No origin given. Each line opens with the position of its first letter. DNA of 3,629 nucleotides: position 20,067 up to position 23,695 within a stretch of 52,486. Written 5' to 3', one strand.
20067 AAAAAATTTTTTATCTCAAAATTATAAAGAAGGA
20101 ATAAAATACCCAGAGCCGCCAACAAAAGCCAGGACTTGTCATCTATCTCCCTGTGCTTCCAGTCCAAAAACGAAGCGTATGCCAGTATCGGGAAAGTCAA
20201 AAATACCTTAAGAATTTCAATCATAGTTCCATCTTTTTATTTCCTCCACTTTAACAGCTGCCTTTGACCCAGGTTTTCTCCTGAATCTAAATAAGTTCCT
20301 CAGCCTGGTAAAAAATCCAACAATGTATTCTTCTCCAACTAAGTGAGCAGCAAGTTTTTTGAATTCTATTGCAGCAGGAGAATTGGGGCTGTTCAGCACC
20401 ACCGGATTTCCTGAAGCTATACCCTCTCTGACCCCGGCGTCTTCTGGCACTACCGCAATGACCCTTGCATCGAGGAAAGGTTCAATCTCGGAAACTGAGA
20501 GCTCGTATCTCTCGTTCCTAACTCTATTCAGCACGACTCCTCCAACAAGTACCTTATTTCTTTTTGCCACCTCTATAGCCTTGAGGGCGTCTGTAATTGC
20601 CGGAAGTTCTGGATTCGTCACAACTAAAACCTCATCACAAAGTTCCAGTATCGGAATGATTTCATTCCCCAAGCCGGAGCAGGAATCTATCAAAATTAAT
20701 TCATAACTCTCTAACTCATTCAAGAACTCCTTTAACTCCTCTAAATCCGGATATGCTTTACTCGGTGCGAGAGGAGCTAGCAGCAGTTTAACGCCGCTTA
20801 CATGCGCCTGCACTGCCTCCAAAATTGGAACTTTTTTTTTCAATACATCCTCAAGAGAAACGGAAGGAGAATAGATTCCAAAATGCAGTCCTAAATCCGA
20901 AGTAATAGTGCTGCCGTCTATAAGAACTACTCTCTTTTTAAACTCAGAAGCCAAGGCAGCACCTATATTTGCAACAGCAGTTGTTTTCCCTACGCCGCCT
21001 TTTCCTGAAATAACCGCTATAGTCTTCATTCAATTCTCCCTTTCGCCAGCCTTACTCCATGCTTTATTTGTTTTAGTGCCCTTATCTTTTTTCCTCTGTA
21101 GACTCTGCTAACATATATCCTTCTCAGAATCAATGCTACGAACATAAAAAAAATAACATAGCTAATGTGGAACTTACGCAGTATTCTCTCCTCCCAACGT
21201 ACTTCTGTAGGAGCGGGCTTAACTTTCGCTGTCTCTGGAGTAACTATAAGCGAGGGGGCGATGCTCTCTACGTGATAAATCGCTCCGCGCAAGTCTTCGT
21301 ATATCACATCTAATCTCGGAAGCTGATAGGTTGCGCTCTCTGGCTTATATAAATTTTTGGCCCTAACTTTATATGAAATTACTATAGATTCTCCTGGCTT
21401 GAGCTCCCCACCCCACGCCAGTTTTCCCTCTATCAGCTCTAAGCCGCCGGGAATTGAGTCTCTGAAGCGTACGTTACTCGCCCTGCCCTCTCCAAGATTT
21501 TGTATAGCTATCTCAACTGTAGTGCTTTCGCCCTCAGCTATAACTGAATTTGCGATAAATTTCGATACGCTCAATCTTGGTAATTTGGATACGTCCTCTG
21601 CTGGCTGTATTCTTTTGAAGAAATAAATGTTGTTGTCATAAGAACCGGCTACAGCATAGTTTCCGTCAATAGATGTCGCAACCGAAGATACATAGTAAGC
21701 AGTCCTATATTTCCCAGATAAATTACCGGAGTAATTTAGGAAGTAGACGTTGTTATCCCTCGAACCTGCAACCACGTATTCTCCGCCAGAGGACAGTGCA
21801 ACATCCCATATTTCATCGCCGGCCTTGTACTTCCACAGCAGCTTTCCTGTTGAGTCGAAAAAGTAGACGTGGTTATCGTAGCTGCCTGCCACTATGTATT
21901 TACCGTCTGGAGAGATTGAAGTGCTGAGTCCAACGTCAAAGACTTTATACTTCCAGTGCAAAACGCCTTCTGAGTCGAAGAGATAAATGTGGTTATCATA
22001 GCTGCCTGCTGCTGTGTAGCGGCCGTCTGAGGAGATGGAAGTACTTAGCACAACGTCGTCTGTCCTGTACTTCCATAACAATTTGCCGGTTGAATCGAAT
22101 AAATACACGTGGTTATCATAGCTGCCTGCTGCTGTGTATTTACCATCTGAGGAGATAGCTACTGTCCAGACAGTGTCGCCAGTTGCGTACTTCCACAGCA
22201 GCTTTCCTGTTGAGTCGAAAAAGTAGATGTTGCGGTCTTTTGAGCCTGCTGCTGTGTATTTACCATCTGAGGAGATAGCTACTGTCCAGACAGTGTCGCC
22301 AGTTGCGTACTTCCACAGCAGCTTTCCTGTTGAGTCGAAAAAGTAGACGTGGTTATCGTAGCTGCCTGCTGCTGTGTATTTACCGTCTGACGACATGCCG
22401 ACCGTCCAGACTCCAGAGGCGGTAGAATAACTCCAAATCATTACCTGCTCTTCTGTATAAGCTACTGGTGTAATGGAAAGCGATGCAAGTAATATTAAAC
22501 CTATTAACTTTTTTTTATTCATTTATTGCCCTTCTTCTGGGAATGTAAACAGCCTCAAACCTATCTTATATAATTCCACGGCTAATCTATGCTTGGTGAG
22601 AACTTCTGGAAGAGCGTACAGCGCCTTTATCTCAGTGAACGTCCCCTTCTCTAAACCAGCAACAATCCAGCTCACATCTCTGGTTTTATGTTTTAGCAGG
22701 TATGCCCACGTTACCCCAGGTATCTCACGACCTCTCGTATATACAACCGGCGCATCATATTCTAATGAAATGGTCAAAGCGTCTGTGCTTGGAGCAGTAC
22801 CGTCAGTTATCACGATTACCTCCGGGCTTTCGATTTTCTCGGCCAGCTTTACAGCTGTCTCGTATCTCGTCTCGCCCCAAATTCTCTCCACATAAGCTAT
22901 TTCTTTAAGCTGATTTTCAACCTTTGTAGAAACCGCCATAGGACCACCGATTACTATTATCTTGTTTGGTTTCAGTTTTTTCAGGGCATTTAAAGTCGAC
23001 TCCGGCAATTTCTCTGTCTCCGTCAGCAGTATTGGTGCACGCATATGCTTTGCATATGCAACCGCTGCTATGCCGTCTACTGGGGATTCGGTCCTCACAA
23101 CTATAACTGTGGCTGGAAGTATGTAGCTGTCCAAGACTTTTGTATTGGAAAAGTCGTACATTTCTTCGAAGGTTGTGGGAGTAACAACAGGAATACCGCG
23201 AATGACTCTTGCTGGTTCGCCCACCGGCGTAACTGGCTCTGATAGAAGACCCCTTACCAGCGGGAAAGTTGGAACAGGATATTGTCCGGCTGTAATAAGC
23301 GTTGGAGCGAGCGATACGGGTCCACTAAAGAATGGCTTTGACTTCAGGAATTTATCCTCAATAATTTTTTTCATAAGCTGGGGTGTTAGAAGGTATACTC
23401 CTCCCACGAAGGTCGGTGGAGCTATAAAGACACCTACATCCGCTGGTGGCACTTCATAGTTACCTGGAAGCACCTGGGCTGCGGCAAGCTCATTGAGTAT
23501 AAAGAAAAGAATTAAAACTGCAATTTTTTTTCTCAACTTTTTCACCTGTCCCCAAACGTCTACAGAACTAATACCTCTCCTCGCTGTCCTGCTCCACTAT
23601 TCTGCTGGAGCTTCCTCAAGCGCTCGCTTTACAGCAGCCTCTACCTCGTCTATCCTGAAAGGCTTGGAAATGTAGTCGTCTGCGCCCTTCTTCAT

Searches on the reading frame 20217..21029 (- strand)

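Call 85: search_protein_families(library=pfam, proteins=[window:20217-21029:-], max_evalue=0.001)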
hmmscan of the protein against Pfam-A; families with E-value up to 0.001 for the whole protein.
window:20217-21029:- (270 aa): 9 families
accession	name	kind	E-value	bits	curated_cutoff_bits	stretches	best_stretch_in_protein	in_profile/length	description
PF01656.29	CbiA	-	4e-17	62.8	25.4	1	4-210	1-125/125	CobQ/CobB/MinD/ParA nucleotide binding domain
PF10609.15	ParA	-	3.9e-16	59.7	27.1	1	2-230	4-245/246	NUBPL iron-transfer P-loop NTPase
PF13614.12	AAA_31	-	2.2e-13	51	27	1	1-146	1-155/177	AAA domain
PF00142.24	Fer4_NifH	-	1.1e-11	45.2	25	1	117-233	129-247/271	4Fe-4S iron sulfur cluster binding proteins, NifH/frxC family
PF13500.12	AAA_26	-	6e-09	36.5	27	1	128-199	124-193/198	AAA domain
PF06564.18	CBP_BcsQ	-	6.8e-09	36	21.3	0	96-228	102-231/234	Cellulose biosynthesis protein BcsQ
PF02374.21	ArsA_ATPase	-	1.8e-05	24.6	24.3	1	4-37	3-35/305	Anion-transporting ATPase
PF25199.1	nSTAND_NTPase5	-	0.00026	21.3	34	0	2-43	41-82/145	Novel STAND NTPase 5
PF07015.17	VirC1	-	0.00092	19.1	24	0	1-39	1-38/231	VirC1 protein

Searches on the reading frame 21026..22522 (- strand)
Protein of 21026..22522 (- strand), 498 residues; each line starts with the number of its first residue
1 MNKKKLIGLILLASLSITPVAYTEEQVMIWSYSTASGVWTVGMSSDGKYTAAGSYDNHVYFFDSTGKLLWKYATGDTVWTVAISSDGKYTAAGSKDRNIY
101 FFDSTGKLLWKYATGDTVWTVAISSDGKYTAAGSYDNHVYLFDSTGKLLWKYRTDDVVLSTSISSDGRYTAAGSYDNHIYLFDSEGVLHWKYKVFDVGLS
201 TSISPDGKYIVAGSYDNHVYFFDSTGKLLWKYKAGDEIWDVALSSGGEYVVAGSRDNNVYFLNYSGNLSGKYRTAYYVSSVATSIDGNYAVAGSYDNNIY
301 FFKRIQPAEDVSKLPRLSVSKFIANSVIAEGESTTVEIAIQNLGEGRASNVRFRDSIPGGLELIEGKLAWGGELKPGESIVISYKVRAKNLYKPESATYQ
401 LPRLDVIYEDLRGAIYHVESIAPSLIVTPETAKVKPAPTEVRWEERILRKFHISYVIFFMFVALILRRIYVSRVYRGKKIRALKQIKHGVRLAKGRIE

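Call 85: search_protein_families(library=pfam, proteins=[window:21026-22522:-], max_evalue=0.001)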
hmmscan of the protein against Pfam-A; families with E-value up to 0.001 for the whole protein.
window:21026-22522:- (498 aa): 25 families
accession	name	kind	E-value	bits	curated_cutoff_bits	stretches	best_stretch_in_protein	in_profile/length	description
PF13570.13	Beta-prop_ACSF4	-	4.5e-35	122.1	133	3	105-196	38-133/329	Beta-alanine-activating enzyme, beta-propeller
PF00400.38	WD40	-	8.4e-35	118.2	27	2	116-143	12-39/39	WD domain, G-beta repeat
PF23414.1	Beta-prop_EML_2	-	9.1e-29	101.1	90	3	78-186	1-112/266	Echinoderm microtubule-associated protein second beta-propeller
PF25174.1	Beta-prop_THOC3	-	6e-26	91.5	305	3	116-185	172-243/272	THOC3 beta-propeller domain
PF25173.1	Beta-prop_WDR3_1st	-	2.4e-22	80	154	3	23-182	18-182/184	WDR3 first beta-propeller domain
PF25292.1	Beta-prop_CGLA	-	4.2e-22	79.5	26.8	4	210-277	47-117/316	Lambda-carrageenase beta-propeller domain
PF13360.13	PQQ_2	-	1.1e-21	78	27.6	3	136-269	2-131/233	Outer membrane protein assembly factor BamB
PF24807.1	WD40_CDC20-Fz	-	1.6e-16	60.9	200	1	33-145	48-165/292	CDC20/Fizzy WD40 domain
PF25172.1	Beta-prop_WDR3_2nd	-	2.8e-15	56.8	140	2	115-259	133-283/293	WDR3 second beta-propeller domain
PF24817.1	WD40_WDHD1_1st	-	3.8e-15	56.3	109.9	0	203-301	13-112/291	WDHD1 first WD40 domain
PF25175.1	Beta-prop_WDR5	-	7.5e-12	45.5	250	1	37-264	12-253/296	WDR5 beta-propeller domain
PF24814.1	WD40_Prp19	-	2.4e-10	40.4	320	1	34-216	90-281/281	Prp19 WD40 domain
PF23381.1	Beta-prop_IFT122_1st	-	5.5e-09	35.8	28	1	30-186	6-162/350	IFT122 first beta-propeller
PF24805.1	EIF3I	-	8.2e-09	35.5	200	1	94-293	31-247/324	EIF3I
PF20426.4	NBCH_WD40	-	1.8e-08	34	50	0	152-183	120-152/350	Neurobeachin beta propeller domain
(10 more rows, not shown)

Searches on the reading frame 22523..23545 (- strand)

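Call 85: search_protein_families(library=pfam, proteins=[window:22523-23545:-], max_evalue=0.001)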
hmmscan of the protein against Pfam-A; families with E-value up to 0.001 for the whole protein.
window:22523-23545:- (340 aa): 1 family
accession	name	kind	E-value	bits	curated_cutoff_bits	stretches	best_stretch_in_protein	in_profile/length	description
PF04122.17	CW_binding_2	-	4.7e-17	62.8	24.9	2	136-210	13-73/73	Cell wall binding domain 2 (CWB2)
